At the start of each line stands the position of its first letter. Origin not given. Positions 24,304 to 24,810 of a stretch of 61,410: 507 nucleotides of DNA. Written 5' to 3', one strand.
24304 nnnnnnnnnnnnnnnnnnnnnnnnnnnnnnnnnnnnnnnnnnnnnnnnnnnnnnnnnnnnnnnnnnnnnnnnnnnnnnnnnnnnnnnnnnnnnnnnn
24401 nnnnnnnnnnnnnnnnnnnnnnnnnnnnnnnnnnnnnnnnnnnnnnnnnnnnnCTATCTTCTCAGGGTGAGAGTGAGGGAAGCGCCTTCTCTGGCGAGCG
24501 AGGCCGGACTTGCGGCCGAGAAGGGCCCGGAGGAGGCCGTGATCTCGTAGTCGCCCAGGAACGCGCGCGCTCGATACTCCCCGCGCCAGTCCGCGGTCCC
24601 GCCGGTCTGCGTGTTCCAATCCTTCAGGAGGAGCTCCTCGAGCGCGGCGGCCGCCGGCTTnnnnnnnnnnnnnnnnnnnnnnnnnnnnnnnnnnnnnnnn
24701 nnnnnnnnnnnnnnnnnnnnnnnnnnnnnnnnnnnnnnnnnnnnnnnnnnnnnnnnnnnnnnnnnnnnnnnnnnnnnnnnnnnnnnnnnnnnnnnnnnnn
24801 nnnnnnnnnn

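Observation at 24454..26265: GH10 glycanase occupying the position normally held by a GH8 BcsZ in a cellulose synthase locus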

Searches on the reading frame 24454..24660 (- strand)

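Call 22: search_protein_families(library=pfam, proteins=[window:24454-24660:-], max_evalue=10)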
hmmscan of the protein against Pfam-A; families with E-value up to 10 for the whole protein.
window:24454-24660:- (68 aa): 2 families
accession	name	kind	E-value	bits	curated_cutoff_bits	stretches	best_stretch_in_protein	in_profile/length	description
PF12866.13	DUF3823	-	0.27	12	27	1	22-50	39-69/90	Protein of unknown function (DUF3823) N-terminal domain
PF02078.22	Synapsin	-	0.29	11.8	23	1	22-65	15-58/103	Synapsin, N-terminal domain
